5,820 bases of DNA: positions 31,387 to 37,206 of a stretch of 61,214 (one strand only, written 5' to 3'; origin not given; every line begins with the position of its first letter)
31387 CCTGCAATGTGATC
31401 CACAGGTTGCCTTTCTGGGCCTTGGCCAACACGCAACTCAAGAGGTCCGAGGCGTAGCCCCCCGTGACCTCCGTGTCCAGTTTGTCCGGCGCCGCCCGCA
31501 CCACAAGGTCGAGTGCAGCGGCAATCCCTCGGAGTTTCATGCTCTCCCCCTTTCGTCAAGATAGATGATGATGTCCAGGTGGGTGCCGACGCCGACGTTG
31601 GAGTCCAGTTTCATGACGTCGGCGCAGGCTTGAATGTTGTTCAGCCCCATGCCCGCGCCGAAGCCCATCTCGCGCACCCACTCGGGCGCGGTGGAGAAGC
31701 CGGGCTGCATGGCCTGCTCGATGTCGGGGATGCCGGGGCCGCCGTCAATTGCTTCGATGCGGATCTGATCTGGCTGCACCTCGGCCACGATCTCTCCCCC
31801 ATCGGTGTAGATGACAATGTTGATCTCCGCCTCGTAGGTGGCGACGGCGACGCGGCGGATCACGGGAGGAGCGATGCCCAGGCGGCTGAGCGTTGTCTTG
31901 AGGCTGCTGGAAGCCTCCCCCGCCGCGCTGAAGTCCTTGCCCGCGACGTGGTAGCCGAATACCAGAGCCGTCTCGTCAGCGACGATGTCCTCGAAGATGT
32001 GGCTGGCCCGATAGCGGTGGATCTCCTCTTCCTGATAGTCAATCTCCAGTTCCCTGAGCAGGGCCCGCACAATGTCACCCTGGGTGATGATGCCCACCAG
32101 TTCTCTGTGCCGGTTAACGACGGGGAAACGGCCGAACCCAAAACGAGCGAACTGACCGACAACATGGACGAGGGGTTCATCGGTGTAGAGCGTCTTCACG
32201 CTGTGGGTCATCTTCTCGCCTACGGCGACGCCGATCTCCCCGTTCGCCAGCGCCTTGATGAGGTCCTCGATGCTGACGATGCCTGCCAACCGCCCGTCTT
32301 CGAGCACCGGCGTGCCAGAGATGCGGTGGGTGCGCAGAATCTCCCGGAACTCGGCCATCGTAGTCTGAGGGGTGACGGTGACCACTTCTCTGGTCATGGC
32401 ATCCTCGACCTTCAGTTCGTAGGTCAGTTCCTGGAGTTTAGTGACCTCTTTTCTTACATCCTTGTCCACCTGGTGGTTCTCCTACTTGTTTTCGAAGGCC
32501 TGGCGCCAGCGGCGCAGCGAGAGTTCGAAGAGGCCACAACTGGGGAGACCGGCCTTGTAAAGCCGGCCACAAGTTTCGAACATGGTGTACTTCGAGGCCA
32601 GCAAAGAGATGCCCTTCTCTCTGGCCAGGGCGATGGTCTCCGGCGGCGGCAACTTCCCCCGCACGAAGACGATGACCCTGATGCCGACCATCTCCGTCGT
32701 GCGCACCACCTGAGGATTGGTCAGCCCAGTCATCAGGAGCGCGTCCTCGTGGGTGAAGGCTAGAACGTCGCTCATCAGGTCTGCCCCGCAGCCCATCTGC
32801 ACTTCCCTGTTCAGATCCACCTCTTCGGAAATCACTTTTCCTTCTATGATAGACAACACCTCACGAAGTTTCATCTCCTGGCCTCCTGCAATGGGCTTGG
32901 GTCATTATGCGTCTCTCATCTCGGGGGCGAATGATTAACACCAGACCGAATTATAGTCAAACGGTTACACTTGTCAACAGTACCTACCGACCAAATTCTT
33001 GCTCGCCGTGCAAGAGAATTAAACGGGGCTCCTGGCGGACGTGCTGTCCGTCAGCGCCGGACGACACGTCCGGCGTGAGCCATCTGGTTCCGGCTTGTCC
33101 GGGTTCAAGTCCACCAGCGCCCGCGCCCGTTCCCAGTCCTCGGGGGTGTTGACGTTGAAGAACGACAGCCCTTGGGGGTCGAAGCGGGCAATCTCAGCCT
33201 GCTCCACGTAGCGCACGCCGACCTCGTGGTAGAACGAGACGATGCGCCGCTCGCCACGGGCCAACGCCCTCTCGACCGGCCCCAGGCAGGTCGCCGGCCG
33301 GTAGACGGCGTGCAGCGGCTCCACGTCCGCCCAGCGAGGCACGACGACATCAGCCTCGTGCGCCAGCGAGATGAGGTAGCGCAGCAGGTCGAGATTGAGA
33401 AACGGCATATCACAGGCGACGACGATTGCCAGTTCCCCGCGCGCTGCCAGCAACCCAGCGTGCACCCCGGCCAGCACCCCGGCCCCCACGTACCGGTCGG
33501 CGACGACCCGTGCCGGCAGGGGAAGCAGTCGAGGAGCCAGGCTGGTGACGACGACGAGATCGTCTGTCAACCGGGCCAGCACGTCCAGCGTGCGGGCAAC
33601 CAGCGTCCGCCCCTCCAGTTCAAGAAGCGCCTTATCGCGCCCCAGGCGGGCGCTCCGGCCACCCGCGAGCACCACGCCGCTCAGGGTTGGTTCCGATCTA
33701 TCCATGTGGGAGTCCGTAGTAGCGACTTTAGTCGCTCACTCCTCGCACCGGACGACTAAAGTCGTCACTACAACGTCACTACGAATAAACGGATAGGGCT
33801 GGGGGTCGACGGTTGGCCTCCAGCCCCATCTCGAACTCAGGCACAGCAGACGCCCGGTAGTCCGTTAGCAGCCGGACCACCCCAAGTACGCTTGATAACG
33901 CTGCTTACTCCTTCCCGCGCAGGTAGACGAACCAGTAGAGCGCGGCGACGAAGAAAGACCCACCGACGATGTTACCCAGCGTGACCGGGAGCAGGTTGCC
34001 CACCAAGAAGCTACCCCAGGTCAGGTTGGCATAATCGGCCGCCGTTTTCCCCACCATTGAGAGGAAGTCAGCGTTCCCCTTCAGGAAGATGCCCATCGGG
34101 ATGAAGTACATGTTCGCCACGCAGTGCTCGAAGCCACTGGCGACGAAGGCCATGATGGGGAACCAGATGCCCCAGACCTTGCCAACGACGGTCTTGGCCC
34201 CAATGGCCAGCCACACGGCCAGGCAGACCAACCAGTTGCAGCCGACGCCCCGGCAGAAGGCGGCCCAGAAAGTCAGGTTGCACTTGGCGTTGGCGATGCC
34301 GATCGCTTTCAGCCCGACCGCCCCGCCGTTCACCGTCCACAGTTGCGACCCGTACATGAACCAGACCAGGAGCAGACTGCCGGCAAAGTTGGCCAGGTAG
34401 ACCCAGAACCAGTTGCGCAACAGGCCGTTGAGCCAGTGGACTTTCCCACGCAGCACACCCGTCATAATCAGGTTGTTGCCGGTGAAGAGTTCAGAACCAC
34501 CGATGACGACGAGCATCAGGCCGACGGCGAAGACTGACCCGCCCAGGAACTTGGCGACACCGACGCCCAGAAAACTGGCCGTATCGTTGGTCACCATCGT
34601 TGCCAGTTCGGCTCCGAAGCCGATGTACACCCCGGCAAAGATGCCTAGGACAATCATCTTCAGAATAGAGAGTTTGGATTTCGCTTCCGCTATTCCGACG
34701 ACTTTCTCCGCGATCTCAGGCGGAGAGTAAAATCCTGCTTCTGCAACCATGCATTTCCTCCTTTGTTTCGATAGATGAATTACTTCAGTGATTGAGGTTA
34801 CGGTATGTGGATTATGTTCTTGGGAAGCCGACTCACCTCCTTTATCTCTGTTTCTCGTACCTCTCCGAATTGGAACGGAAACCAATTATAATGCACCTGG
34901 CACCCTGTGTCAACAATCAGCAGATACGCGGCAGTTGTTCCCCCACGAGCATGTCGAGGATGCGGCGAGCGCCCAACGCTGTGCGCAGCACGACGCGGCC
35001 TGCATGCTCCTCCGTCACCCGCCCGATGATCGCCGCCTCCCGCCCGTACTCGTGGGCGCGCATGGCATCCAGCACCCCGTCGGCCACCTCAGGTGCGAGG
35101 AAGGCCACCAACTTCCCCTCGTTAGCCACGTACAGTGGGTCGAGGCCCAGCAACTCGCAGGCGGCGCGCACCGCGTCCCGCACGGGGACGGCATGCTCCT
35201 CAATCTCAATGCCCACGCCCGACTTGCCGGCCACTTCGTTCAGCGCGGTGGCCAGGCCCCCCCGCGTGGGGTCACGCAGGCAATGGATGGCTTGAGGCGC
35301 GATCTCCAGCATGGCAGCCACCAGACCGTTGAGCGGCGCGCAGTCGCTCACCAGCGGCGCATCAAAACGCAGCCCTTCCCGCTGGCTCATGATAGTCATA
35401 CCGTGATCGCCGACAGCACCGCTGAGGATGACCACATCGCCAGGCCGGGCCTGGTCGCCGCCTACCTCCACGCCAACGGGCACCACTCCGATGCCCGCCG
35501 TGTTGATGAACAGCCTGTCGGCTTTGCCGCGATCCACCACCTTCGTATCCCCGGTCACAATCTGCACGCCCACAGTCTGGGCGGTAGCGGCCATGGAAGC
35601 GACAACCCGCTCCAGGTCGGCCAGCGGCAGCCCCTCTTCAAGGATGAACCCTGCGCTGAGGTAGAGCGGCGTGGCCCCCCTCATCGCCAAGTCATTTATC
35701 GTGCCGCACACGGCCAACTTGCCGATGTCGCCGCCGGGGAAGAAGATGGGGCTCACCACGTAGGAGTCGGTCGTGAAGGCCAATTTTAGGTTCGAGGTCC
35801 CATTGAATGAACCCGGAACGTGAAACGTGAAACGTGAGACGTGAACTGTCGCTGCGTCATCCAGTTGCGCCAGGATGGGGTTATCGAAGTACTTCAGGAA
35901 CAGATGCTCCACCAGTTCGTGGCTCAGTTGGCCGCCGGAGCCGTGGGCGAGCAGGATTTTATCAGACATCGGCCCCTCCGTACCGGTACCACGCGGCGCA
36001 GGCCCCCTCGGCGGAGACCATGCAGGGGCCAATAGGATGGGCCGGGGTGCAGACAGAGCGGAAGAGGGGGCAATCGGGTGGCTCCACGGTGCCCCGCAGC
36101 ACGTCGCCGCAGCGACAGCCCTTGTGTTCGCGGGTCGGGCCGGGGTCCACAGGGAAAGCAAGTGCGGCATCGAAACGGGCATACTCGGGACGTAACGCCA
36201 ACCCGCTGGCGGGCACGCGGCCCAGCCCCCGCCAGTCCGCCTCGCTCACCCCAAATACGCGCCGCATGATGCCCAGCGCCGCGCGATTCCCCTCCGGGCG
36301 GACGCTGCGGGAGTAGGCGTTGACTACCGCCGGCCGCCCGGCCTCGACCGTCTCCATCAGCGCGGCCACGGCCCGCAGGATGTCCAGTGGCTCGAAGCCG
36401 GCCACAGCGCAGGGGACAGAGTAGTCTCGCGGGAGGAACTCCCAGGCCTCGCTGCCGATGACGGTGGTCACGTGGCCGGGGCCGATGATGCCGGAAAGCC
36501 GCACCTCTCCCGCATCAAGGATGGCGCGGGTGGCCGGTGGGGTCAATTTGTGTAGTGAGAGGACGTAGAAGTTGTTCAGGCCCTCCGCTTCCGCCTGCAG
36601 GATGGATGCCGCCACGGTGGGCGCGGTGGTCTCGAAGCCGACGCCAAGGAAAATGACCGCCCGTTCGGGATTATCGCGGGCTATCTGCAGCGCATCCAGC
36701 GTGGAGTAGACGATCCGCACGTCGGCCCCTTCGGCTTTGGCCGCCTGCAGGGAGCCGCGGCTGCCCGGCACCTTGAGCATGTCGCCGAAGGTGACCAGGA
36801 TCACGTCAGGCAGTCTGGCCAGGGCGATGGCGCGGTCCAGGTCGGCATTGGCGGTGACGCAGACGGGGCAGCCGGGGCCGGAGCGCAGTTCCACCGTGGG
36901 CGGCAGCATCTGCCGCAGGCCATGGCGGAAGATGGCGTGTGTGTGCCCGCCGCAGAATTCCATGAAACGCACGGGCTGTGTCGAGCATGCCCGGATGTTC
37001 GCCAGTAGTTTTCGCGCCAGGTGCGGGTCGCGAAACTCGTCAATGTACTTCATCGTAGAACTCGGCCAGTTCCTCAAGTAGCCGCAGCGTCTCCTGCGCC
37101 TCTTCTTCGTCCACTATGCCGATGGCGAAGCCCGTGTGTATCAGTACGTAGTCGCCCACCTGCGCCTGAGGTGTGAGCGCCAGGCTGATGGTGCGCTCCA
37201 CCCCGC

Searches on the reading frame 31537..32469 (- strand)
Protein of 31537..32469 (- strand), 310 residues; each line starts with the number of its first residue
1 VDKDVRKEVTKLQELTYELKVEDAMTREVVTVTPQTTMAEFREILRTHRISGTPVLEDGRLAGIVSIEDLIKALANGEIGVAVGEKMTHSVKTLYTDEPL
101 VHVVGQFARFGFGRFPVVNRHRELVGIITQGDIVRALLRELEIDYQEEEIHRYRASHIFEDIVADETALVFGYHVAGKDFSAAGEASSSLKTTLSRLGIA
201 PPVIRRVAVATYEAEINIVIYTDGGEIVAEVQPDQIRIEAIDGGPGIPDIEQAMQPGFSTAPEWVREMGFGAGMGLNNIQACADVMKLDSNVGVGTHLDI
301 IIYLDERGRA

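Call 11: search_protein_families(library=pfam, proteins=[window:31537-32469:-], max_evalue=0.001)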
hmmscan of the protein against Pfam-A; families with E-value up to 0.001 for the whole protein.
window:31537-32469:- (310 aa): 3 families
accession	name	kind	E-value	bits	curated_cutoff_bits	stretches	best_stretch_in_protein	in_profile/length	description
PF00571.33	CBS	-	2.1e-29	102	24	2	21-75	1-56/57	CBS domain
PF13581.12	HATPase_c_2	-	1.1e-06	29.1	27.4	1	184-301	9-126/127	Histidine kinase-like ATPase domain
PF02518.31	HATPase_c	-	7.2e-06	26.9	26.4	1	216-305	15-108/111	Histidine kinase-, DNA gyrase B-, and HSP90-like ATPase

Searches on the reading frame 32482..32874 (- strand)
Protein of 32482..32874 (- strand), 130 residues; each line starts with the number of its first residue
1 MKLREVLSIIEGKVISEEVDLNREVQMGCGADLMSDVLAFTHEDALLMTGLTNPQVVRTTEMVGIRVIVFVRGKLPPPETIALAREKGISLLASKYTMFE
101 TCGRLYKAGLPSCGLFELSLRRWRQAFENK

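Call 11: search_protein_families(library=pfam, proteins=[window:32482-32874:-], max_evalue=0.001)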
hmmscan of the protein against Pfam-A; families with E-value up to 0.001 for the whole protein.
window:32482-32874:- (130 aa): 1 family
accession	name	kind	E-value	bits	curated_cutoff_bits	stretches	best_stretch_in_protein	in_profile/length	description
PF07085.17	DRTGG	-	2.6e-07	30.9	25.2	1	5-106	1-103/105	DRTGG domain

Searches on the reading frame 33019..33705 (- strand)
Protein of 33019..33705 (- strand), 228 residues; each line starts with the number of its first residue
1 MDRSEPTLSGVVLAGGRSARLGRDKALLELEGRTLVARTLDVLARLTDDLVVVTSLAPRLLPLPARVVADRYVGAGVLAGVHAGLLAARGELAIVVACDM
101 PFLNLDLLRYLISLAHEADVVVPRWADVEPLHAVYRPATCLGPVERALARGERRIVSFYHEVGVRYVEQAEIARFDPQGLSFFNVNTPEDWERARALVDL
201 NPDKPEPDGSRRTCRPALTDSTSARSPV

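Call 16: search_protein_families(library=pfam, proteins=[window:33019-33705:-], max_evalue=0.001)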
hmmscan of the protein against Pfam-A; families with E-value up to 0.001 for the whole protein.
window:33019-33705:- (228 aa): 1 family
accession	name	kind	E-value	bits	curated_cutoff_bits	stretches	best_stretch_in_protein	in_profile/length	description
PF12804.13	NTP_transf_3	-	4.4e-35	121.7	27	1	10-160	1-158/160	MobA-like NTP transferase domain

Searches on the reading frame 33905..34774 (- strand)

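Call 16: search_protein_families(library=pfam, proteins=[window:33905-34774:-], max_evalue=0.001)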
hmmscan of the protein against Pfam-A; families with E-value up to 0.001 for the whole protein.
window:33905-34774:- (289 aa): 1 family
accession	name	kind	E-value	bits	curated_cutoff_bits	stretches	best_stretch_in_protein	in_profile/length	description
PF01226.23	Form_Nir_trans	-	8.6e-83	277.8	34.6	1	20-282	1-240/240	Formate/nitrite transporter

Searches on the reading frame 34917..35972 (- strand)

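Call 16: search_protein_families(library=pfam, proteins=[window:34917-35972:-], max_evalue=0.001)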
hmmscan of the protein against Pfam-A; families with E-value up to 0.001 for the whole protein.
window:34917-35972:- (351 aa): 2 families
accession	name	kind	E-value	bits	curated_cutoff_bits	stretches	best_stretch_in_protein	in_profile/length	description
PF02769.27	AIRS_C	-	1.5e-34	119.8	23.1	1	176-328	1-154/156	AIR synthase related protein, C-terminal domain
PF00586.29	AIRS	-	7.7e-23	81.5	24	1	59-164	10-112/112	AIR synthase related protein, N-terminal domain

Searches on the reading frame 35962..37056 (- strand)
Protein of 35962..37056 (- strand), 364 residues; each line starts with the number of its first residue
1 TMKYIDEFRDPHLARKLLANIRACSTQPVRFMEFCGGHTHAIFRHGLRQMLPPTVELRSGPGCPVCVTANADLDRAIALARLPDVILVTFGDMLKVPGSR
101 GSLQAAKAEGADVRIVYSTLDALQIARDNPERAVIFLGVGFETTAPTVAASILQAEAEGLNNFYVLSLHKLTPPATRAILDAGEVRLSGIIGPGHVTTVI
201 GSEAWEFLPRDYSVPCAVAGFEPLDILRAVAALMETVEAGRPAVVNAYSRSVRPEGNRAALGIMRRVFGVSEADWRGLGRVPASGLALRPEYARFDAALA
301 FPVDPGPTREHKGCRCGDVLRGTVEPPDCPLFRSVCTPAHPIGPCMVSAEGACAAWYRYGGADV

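Call 16: search_protein_families(library=pfam, proteins=[window:35962-37056:-], max_evalue=0.001)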
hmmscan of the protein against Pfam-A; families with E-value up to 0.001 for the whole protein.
window:35962-37056:- (364 aa): 1 family
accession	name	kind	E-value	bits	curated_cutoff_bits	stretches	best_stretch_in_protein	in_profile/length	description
PF01924.21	HypD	-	1.5e-149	498.3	25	1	13-360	2-351/351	Hydrogenase formation hypA family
